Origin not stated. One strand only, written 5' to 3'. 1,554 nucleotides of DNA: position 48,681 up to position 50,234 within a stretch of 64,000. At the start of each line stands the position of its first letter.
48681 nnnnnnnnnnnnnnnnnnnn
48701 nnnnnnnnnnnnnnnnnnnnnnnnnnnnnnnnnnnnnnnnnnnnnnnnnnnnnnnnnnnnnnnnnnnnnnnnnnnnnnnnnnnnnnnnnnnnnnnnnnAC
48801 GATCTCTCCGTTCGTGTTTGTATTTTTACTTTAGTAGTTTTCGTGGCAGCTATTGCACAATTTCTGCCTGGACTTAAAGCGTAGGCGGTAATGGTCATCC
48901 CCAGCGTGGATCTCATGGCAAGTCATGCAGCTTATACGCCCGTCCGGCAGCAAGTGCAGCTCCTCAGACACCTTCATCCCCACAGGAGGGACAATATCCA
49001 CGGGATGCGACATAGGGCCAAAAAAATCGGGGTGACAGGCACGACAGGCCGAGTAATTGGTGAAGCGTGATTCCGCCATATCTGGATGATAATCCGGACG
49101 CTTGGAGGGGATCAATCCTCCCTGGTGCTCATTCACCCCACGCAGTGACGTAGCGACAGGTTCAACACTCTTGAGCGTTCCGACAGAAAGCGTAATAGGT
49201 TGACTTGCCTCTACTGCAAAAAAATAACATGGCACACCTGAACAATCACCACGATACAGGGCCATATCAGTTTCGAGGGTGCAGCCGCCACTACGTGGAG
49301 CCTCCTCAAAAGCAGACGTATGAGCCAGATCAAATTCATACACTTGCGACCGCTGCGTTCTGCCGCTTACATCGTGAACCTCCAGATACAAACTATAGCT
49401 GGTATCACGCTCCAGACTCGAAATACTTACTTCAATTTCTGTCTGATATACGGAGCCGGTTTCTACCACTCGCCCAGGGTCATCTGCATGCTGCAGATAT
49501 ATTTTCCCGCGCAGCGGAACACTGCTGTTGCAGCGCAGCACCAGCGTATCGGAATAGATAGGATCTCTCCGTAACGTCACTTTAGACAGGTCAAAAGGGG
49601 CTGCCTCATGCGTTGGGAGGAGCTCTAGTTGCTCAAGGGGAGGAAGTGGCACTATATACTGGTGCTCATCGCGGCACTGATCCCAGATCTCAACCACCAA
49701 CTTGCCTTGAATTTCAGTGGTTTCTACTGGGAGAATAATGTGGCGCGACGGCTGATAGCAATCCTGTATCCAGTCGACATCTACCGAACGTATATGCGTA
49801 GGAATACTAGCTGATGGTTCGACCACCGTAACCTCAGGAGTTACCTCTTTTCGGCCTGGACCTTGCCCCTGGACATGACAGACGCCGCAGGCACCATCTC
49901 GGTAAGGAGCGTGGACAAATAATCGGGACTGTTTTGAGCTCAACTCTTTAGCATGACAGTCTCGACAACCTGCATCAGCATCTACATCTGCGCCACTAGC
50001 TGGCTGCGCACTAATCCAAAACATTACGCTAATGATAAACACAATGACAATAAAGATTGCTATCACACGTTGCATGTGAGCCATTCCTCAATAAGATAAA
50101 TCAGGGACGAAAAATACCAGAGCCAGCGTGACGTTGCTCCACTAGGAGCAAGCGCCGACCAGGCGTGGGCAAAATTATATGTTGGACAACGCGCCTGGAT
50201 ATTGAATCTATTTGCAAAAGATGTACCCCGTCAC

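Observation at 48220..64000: Thirteen-gene same-strand locus: a putative export, assembly and charging machine for cytochrome filaments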

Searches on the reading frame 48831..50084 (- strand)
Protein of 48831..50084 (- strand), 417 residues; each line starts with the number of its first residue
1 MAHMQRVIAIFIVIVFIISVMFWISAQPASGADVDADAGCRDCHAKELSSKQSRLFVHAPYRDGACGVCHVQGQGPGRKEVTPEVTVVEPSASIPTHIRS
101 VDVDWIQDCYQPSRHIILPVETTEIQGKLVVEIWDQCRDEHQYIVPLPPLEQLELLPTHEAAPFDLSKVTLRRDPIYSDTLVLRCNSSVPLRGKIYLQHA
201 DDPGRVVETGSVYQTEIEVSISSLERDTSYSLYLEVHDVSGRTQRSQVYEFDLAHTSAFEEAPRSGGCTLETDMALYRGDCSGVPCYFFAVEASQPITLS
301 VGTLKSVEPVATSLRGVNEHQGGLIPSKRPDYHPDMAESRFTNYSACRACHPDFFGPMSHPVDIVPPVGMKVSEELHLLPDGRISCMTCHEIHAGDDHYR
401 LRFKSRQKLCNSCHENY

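Call 7: search_protein_families(library=pfam, max_evalue=0.01, proteins=[window:48831-50084:-])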
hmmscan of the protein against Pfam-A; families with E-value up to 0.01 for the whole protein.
window:48831-50084:- (417 aa): 4 families
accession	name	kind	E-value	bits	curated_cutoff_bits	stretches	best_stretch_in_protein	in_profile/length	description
PF09699.15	Paired_CXXCH_1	-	1.1e-08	35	20.6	1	385-416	8-38/41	Doubled CXXCH motif (Paired_CXXCH_1)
PF14522.11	Cytochrome_C7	-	3.7e-08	33.5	24.8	2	37-72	13-50/67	Cytochrome c7 and related cytochrome c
PF14537.11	Cytochrom_c3_2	-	1.8e-06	28.7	25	1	342-415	24-79/79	Cytochrome c3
PF22113.1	Mtrc-MtrF_II-IV_dom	-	0.0051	16.8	30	0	37-76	6-41/176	Outer membrane cytochrome MtrC/MtrF-like, domains II/IV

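Call 11: search_solved_structures(query=window:48831-50084:-, max_evalue=1, show_alignments=1)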
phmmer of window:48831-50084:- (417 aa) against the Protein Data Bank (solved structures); distinct sequences matched with E-value up to 1: 1.
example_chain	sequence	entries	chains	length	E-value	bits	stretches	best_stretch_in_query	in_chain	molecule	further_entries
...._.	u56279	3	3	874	0.085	15.1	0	22-71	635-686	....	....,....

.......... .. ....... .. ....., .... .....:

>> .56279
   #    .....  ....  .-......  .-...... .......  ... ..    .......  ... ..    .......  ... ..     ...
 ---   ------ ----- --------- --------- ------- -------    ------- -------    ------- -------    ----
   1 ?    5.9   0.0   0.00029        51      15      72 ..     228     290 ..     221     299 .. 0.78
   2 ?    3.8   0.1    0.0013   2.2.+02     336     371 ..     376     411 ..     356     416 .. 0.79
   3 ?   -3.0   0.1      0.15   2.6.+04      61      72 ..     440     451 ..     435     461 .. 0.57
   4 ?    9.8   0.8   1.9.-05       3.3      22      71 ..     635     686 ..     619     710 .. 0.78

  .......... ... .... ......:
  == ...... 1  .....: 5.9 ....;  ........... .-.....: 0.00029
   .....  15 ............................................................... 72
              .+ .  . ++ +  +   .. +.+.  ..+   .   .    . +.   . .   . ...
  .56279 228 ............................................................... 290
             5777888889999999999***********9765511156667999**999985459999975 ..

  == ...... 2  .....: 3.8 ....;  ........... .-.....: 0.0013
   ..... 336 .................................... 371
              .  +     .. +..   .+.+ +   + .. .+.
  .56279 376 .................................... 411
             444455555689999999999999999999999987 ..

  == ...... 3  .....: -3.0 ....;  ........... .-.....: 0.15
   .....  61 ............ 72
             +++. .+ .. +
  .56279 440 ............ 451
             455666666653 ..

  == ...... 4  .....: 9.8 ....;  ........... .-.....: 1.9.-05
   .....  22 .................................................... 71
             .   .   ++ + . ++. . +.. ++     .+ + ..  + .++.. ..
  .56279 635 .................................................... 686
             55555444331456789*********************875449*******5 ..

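Call 13: search_protein_families(library=ncbifam, max_evalue=0.01, proteins=[window:48831-50084:-])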
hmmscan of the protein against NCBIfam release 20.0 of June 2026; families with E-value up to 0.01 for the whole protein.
window:48831-50084:- (417 aa): 7 families
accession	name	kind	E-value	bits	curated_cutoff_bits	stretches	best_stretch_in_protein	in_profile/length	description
NF041028.1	decahem_GSU2203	exception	8.7e-07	28.4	325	1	383-416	125-157/317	GSU2203 family decaheme c-type cytochrome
TIGR03508.1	decahem_SO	subfamily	1.6e-06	27.8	192.2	1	377-415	137-175/258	DmsE family decaheme c-type cytochrome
TIGR01905.1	paired_CXXCH_1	subfamily_domain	3.5e-06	26.8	25.2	1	385-415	8-37/41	doubled CXXCH domain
TIGR03153.1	cytochr_NrfH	equivalog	6.4e-05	23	134.2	0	11-72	2-61/138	cytochrome c nitrite reductase small subunit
NF008659.0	PRK11659.1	equivalog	0.002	17.8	184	1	383-416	135-169/188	cytochrome c nitrite reductase pentaheme subunit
TIGR04257.1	nanowire_3heme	domain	0.0034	17.5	40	0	38-71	24-59/75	c(7)-type cytochrome triheme domain-containing protein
TIGR03146.1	cyt_nit_nrfB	equivalog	0.0069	16.7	166.6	1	383-416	109-143/145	cytochrome c nitrite reductase pentaheme subunit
